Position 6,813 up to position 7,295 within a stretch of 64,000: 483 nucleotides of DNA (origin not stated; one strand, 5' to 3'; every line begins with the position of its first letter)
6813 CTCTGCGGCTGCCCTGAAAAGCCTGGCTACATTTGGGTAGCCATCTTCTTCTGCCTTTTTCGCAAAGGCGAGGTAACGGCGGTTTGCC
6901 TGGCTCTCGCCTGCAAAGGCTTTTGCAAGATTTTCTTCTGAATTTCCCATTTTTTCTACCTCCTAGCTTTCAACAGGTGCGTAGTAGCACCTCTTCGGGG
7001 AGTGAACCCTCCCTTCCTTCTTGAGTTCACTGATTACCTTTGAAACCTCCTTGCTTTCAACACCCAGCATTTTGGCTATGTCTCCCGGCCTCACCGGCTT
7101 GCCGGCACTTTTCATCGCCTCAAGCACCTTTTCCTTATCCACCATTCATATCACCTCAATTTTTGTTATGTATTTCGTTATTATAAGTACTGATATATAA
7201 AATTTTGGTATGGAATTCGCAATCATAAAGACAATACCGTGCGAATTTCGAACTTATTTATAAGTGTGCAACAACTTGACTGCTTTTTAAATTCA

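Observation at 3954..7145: O2/ROS-detox operon with two unannotated small metalloprotein genes and an upstream mini-wHTH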

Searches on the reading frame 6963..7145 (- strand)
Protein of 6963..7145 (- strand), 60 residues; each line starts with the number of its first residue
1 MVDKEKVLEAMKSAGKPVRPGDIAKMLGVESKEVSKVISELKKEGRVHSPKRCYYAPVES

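Call 3: search_protein_families(library=pfam, proteins=[window:6963-7145:-], max_evalue=1)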
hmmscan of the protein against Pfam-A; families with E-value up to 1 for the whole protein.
window:6963-7145:- (60 aa): 28 families (the best 25 are shown)
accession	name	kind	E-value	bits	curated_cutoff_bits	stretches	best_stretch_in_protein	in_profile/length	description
PF13545.12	HTH_Crp_2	-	5.8e-05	23.4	27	1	18-48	23-53/70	Crp-like helix-turn-helix domain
PF01325.25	Fe_dep_repress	-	6.9e-05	23.4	26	1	7-49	13-54/60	Iron dependent repressor, N-terminal DNA binding domain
PF24034.1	DUF7343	-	0.00026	21.2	27.6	1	3-49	4-50/62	Domain of unknown function (DUF7343)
PF02082.26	Rrf2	-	0.00041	21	30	1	10-49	16-55/132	Iron-dependent Transcriptional regulator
PF02295.23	z-alpha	-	0.00059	20.3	21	1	3-49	5-53/67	Adenosine deaminase z-alpha domain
PF12802.13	MarR_2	-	0.00099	19.7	27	1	7-45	10-48/61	MarR family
PF08279.18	HTH_11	-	0.0017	18.6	25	1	5-49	3-48/55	HTH domain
PF01978.25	TrmB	-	0.0028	17.9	25.6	1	17-51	22-56/68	Sugar-specific transcriptional regulator TrmB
PF22451.2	NirdL-like_HTH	-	0.0073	16.3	27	1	22-45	21-44/47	Siroheme decarboxylase NirDL-like HTH domain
PF04703.18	FaeA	-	0.0079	16.9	20.7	1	4-48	2-46/62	FaeA-like protein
PF01047.28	MarR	-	0.016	15.5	24.6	1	17-49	17-49/59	MarR family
PF02002.24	TFIIE_alpha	-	0.03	14.6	22.9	1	6-47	17-57/105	TFIIE alpha subunit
PF07106.19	TBPIP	-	0.035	14.5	22.8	1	4-49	3-50/62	TBPIP/Hop2 winged helix domain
PF04079.22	SMC_ScpB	-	0.044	13.8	27.4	1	13-44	9-40/160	Segregation and condensation complex subunit ScpB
PF21128.4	MCM4_WHD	-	0.055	14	24.4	1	27-48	36-63/75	MCM4, winged helix domain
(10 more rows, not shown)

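Call 4: search_protein_families(library=ncbifam, proteins=[window:6963-7145:-], max_evalue=1)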
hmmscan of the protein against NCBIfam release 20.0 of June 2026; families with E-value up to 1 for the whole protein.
window:6963-7145:- (60 aa): 9 families
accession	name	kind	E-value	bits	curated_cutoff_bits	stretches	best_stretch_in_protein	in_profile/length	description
TIGR01884.1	cas_HTH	subfamily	7.1e-06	25.5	60.2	1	4-51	144-190/202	CRISPR-associated CARF protein Csa3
NF008273.0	PRK11050.1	equivalog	0.00074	19.2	153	1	13-49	50-86/156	manganese-binding transcriptional regulator MntR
TIGR00738.1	rrf2_super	superfamily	0.0088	15.9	73.3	1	10-50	18-58/132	Rrf2 family transcriptional regulator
TIGR02063.1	RNase_R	equivalog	0.012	14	597.85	1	3-58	3-63/711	ribonuclease R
NF041413.1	ArsR_Rv2640c_fam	equivalog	0.035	14.5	155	1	13-53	54-94/118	Rv2640c family ArsR-like transcriptional regulator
NF033788.1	HTH_metalloreg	subfamily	0.039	13.8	55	1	6-51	15-59/77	metalloregulator ArsR/SmtB family transcription factor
NF053606.1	Sta1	subfamily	0.045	13.9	80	1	6-52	24-69/100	Sta1 family transcriptional regulator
NF003996.0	PRK05472.2-5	equivalog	0.16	11.8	138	1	6-47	15-55/209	redox-sensing transcriptional repressor Rex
NF058593.1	CycDAmpRcpDarA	equivalog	0.18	12.2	140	1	8-46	27-65/110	cyclic di-AMP receptor DarA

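Call 30: find_homologous_proteins(query=A3, max_evalue=0.001)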
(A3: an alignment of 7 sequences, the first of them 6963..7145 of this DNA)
Query A3 (7 sequences) (60 aa, profile of the alignment): 6906 proteins with E <= 0.001 among 8000 candidates; the best 120 are listed.
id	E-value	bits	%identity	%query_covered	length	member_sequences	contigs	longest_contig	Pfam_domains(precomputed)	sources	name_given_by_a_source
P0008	5.8e-35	137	88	95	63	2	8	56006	PF12802.14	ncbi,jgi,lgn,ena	ncbi:transcriptional regulator [Candidatus Pyrohabitans sp.]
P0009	1.2e-34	136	95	100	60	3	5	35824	-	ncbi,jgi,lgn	jgi:Mn-dependent DtxR family transcriptional regulator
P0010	1.7e-34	135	88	97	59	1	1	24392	PF12802.14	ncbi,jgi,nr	ncbi:MAG: HTH domain-containing protein [Euryarchaeota archaeon]|nr:HTH domain-containing protein [E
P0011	1.9e-34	135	85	100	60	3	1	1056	-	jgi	-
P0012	4.5e-34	134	88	97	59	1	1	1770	-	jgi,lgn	jgi:Mn-dependent DtxR family transcriptional regulator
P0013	3.5e-33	131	81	98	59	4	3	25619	PF12802.14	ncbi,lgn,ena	ncbi:transcriptional regulator [Archaeoglobus sp.]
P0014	5.5e-33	130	80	98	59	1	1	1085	-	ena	-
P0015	6.2e-33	130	81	98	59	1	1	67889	PF01325.26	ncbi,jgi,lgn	-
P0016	1.0e-32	130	92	100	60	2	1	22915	-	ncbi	ncbi:transcriptional regulator [Candidatus Pyrohabitans sp.]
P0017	3.6e-32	128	80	98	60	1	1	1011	-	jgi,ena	-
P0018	4.8e-32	127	86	97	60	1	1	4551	-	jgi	-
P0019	1.0e-31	126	78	98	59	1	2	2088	-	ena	-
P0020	1.2e-31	126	80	98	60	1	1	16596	-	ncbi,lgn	-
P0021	1.7e-31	126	84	92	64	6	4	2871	PF01325.26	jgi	jgi:Mn-dependent DtxR family transcriptional regulator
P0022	1.7e-31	126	80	93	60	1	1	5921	-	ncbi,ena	-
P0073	4.8e-30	121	77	93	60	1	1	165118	-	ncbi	-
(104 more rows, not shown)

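Call 37: find_encoding_contigs(protein=P0013, flank=6000, max_places=3)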
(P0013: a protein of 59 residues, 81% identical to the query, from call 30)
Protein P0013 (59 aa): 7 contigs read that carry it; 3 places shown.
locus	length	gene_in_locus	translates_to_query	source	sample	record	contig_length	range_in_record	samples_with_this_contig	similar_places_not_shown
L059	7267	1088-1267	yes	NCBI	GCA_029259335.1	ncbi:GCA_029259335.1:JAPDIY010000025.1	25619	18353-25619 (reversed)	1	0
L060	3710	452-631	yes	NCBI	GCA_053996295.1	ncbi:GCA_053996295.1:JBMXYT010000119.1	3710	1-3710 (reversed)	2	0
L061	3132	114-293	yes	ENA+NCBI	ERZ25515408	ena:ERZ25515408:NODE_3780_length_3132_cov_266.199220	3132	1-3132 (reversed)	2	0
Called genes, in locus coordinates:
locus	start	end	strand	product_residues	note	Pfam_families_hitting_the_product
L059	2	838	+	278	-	?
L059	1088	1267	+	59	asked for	PF12802:MarR_2 (weak)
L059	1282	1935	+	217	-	PF00578:AhpC-TSA, PF08534:Redoxin, PF10417:1-cysPrx_C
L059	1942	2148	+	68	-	PF00210:Ferritin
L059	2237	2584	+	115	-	PF06397:Desulfoferrod_N, PF01880:Desulfoferrodox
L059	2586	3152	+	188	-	PF00210:Ferritin, PF02915:Rubrerythrin, PF21349:RUBY_RBDX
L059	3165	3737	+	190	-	PF00210:Ferritin, PF02915:Rubrerythrin, PF23458:DUF7130 (weak), PF21349:RUBY_RBDX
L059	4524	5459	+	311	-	PF08279:HTH_11, PF03099:BPL_LplA_LipB, PF02237:BPL_C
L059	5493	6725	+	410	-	PF01368:DHH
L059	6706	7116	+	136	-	PF00037:Fer4 (faint), PF12797:Fer4_2 (faint), PF12837:Fer4_6 (faint), PF12838:Fer4_7 (faint), PF13237:Fer4_10 (faint), PF13247:Fer4_11 (weak), PF13187:Fer4_9 (weak), PF25160:LdpA_Fe-S-bd (weak), +6 more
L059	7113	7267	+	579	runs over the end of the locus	PF02730:AFOR_N, PF01314:AFOR_C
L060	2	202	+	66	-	?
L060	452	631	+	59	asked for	PF12802:MarR_2 (weak)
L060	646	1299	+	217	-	PF00578:AhpC-TSA, PF08534:Redoxin, PF10417:1-cysPrx_C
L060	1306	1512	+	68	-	PF00210:Ferritin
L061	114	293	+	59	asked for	PF12802:MarR_2 (weak)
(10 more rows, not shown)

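Call 40: find_related_loci(query=A3, collection=metagenome_contigs, flank=5000)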
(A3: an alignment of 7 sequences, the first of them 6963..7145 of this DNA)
Query A3 (60 aa) in metagenome_contigs; peptide patterns used: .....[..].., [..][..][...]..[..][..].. (x = any residue, [..] = any of these).
600 stretches matched a pattern (row limit reached: there are more); 456 encode a relative of the query (tblastn E <= 1e-3); the best 80 are kept; 80 distinct loci.
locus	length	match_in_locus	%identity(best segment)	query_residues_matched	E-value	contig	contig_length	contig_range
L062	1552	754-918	84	5-59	9e-28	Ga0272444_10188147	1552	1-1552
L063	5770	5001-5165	84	5-59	1e-27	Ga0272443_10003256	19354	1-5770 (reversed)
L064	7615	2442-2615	79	2-59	3e-27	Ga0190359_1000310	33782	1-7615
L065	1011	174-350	80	1-59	8e-28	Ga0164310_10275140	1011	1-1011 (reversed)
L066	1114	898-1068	79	3-59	2e-27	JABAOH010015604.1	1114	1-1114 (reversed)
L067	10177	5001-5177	78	1-59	7e-27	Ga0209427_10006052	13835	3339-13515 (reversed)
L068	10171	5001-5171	77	3-59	3e-26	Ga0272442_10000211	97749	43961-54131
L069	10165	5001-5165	78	5-59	3e-26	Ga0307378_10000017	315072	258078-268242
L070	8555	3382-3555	78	2-59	3e-26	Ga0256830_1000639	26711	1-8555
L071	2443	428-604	76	1-59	5e-26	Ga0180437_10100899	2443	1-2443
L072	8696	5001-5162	80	3-56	5e-26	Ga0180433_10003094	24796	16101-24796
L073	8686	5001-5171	77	3-59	4e-26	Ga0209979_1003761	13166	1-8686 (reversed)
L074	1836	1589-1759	77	3-59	5e-26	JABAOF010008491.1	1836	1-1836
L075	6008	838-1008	79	3-59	4e-26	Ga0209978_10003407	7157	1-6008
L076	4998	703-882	73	1-59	6e-26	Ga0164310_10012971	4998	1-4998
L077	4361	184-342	83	7-59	5e-26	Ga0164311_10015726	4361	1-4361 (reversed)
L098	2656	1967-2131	75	4-58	5e-25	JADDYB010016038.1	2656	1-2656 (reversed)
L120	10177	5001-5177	69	1-59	2e-24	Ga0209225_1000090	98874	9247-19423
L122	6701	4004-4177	71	2-59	3e-24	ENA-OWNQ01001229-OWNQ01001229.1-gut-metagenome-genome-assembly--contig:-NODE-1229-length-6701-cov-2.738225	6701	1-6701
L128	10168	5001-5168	75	4-59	5e-24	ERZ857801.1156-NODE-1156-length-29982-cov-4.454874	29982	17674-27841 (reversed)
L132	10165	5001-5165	76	5-59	5e-24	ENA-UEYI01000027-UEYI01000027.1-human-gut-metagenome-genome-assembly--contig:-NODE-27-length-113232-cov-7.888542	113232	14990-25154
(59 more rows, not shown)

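Call 47: search_protein_families(library=pfam, proteins=[L064:2600-3070:-, L098:1351-1890:-, L067:3147-4922:+, L067:5371-5835:+, L069:4441-4905:+, L128:5258-6079:-, L063:4500-4901:-, L068:4407-4886:-, L073:5366-6163:-, L077:362-1174:+], max_evalue=0.00001)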
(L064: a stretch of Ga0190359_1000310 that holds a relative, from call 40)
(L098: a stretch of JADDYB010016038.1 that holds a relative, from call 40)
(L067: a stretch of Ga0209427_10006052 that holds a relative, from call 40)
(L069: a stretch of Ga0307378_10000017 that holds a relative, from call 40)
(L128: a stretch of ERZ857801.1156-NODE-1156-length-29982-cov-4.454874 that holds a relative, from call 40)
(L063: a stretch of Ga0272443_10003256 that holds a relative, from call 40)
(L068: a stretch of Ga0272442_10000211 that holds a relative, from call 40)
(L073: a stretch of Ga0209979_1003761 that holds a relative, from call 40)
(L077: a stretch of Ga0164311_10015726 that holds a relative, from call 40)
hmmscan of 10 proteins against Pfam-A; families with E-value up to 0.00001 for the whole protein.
L064:2600-3070:- (156 aa): 1 family
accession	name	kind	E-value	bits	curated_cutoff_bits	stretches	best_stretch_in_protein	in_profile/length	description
PF09719.15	C_GCAxxG_C_C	-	6.6e-18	65.4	27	1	19-143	1-116/118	Putative redox-active protein (C_GCAxxG_C_C)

L098:1351-1890:- (179 aa): 1 family
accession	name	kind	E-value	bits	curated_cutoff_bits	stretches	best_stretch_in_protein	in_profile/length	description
PF01931.24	NTPase_I-T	-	4.4e-47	160.4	25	1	6-167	1-161/162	Protein of unknown function DUF84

L067:3147-4922:+ (591 aa): 2 families
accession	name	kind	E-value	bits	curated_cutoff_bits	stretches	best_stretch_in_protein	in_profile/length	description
PF07969.17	Amidohydro_3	-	5.3e-22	79.4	29.7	2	45-217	1-143/472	Amidohydrolase family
PF01979.26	Amidohydro_1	-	1.3e-10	41.5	25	1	500-572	276-345/345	Amidohydrolase family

L067:5371-5835:+ (154 aa): 0 families

L069:4441-4905:+ (154 aa): 1 family
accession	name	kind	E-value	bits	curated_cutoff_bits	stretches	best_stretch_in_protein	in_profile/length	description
PF13328.12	HD_4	-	1.6e-16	60.8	27.2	1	8-85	1-76/156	HD domain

L128:5258-6079:- (273 aa): 1 family
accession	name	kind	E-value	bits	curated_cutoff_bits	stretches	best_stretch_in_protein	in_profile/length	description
PF01553.26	Acyltransferase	-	2.1e-18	66.8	23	1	81-210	2-131/132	Acyltransferase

L063:4500-4901:- (133 aa): 3 families
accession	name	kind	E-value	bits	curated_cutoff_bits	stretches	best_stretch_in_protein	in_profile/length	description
PF00903.31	Glyoxalase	-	7.8e-14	52.5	20.6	1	3-123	1-120/121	Glyoxalase/Bleomycin resistance protein/Dioxygenase superfamily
PF12681.13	Glyoxalase_2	-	1e-09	38.8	30.1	1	7-124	4-113/118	Glyoxalase-like domain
PF18029.7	Glyoxalase_6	-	6.3e-06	27.2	23.6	1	9-121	4-102/106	Glyoxalase-like domain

L068:4407-4886:- (159 aa): 3 families
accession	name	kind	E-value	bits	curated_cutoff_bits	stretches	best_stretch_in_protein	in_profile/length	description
PF13508.13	Acetyltransf_7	-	1.9e-15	57.4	27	1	53-136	2-83/84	Acetyltransferase (GNAT) domain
PF00583.31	Acetyltransf_1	-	3.4e-15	56.8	20.7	1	48-135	24-116/116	Acetyltransferase (GNAT) family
PF13673.13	Acetyltransf_10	-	5.7e-13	49.4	23.6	1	49-142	27-114/128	Acetyltransferase (GNAT) domain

L073:5366-6163:- (265 aa): 1 family
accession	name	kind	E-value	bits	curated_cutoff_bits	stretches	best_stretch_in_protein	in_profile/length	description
PF01791.15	DeoC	-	1.4e-26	94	23.8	1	21-229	2-228/229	DeoC/LacD family aldolase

L077:362-1174:+ (270 aa): 2 families
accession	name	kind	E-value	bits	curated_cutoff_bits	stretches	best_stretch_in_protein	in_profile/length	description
PF00005.33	ABC_tran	-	8.6e-25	88.4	25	1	32-172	1-135/137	ABC transporter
PF13304.12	AAA_21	-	9.5e-08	32.9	27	0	44-63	1-20/304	AAA domain, putative AbiEii toxin, Type IV TA system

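Call 48: search_solved_structures(query=A3, max_evalue=1, show_alignments=2)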
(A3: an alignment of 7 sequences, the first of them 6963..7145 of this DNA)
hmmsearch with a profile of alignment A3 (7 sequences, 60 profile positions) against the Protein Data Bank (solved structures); distinct sequences matched with E-value up to 1: 24.
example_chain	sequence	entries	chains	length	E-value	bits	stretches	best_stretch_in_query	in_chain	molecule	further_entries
7ueb_E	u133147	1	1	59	3.8e-16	62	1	1-57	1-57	PscE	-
9j8g_A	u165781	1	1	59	1.6e-05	28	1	4-51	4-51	Z-DNA-binding protein 1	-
1j75_A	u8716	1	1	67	2.2e-05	27.5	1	4-51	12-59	Tumor Stroma and Activated Macrophage Protein DLM-1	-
2heo_A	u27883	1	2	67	0.0013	21.9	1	4-55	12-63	Z-DNA binding protein 1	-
7c0i_A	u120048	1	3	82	0.018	18.2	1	4-49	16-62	Double-stranded RNA-binding protein,Double-stranded RNA-specific adenosine deaminase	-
9j89_D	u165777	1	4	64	0.03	17.5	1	4-48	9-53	Z-DNA-binding protein 1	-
1v4r_A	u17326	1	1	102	0.048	16.8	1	22-49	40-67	Transcriptional Repressor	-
2lnb_A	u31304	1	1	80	0.055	16.6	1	4-48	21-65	Z-DNA-binding protein 1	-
8gbc_A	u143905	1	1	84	0.089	16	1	15-48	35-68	Double-stranded RNA-specific adenosine deaminase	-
8x7t_D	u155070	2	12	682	0.099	15.8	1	22-55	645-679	mini-chromosome maintenance complex 3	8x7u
2l54_A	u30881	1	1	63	0.12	15.6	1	7-48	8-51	Double-stranded RNA-specific adenosine deaminase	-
2xvc_A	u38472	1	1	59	0.18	15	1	4-47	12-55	ESCRT-III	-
7bqb_A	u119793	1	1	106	0.21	14.7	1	23-47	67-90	NF6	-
10br_A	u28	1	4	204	0.26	14.5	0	19-38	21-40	Periplasmic serine protease DO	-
8pv1_Cd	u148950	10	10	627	0.31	14.2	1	6-40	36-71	Nucleolar GTP-binding protein 2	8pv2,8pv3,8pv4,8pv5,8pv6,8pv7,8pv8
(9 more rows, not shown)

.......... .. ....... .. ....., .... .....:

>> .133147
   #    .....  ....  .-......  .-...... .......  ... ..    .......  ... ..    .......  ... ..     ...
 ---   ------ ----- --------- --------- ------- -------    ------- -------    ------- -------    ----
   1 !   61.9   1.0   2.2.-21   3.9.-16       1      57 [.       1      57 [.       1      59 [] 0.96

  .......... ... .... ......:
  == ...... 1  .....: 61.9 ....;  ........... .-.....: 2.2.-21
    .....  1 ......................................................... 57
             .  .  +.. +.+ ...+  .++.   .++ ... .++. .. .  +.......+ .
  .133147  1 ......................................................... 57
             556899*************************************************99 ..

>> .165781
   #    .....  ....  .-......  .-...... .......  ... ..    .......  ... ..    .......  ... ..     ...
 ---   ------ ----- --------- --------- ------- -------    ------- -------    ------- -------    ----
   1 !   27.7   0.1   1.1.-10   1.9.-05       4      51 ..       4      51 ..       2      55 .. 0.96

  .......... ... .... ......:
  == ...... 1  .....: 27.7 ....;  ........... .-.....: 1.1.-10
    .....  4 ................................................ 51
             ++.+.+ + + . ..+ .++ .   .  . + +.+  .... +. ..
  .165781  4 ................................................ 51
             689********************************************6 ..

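Call 78: find_encoding_contigs(protein=P0073, flank=5000, max_places=3)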
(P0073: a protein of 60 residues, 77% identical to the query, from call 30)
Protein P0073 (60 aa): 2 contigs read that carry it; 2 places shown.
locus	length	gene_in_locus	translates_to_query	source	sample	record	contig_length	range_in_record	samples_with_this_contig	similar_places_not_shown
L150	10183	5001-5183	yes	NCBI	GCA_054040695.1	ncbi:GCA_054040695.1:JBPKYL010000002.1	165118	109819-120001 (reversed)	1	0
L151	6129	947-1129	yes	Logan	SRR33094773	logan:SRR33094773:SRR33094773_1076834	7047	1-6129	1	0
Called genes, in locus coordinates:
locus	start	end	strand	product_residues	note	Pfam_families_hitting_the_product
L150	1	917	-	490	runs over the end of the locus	PF01837:HcyBio, PF00571:CBS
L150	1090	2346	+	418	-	PF19810:HFX_2341_N (weak), PF23400:CARF_Card1 (weak), PF22205:Csm6_6H (weak), PF09670:Cas_Cas02710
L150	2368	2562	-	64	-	PF17341:DUF5371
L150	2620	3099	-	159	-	PF01842:ACT, PF22629:ACT_AHAS_ss, PF09383:NIL (faint), PF13710:ACT_5, PF10369:ALS_ss_C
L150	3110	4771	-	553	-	PF02776:TPP_enzyme_N, PF00205:TPP_enzyme_M, PF02775:TPP_enzyme_C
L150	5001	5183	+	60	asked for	-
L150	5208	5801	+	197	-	-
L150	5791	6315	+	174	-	PF01161:PBP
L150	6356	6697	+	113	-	PF08821:CGGC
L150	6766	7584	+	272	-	PF05681:Fumerase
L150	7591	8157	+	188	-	PF05683:Fumerase_C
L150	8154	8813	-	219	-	PF01872:RibD_C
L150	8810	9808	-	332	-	PF04055:Radical_SAM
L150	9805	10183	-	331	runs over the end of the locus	-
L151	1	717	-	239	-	?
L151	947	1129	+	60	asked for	-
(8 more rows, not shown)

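Call 81: predict_structure(alignment_id=A7)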
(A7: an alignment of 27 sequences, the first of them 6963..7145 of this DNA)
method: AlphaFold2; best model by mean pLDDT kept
length: 60 residues; sequences in the alignment: 27
mean_pLDDT: 89.6   pTM: 0.69
mean pLDDT of the five models: 89.6, 89.5, 88.9, 88.0, 79.7
residues with pLDDT >= 90: 43; 70-90: 15; 50-70: 2; < 50: 0
segments of 3 or more residues with pLDDT < 50: none
pLDDT, mean of each block of 10 residues (from residue 1): 87 91 92 92 91 85
secondary structure, 60 per line:
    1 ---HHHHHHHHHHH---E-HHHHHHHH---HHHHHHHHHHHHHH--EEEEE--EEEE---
elements in order: H4-14 H20-27 H31-44 E47-51 E54-57

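Call 90: search_protein_families(library=pfam, proteins=[L122:2598-3566:-, L122:4162-6633:-, L132:3280-4584:-, L120:6538-6816:+, L120:8318-9028:+, L150:5208-5801:+], max_evalue=0.00001)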
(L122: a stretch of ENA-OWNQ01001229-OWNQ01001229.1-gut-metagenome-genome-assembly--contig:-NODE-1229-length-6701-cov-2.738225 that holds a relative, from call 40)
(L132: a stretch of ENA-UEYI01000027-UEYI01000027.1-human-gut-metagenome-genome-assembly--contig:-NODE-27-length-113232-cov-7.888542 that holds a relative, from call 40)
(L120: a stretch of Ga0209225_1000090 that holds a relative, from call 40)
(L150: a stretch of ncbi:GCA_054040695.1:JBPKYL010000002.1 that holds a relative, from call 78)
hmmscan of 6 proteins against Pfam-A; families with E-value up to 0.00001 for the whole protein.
L122:2598-3566:- (322 aa): 3 families
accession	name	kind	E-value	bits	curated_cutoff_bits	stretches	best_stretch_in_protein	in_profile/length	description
PF01149.29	Fapy_DNA_glyco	-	1.4e-24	87.4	25.5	1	28-168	1-117/117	Formamidopyrimidine-DNA glycosylase N-terminal domain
PF06831.19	H2TH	-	1e-20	74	34.7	1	185-271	1-91/93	Formamidopyrimidine-DNA glycosylase H2TH domain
PF06827.20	zf-FPG_IleRS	-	1.9e-07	31.2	21.3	1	293-320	1-28/30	Zinc finger found in FPG and IleRS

L122:4162-6633:- (823 aa): 0 families

L132:3280-4584:- (434 aa): 0 families

L120:6538-6816:+ (92 aa): 1 family
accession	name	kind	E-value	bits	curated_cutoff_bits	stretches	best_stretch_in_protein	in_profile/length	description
PF01613.24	Flavin_Reduct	-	1.6e-13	51.5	27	1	9-70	4-65/153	Flavin reductase like domain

L120:8318-9028:+ (236 aa): 1 family
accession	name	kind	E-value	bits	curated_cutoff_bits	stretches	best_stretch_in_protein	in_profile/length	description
PF02593.20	DUF166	-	1.9e-51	175.2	24.4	1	10-229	4-220/221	Domain of unknown function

L150:5208-5801:+ (197 aa): 0 families
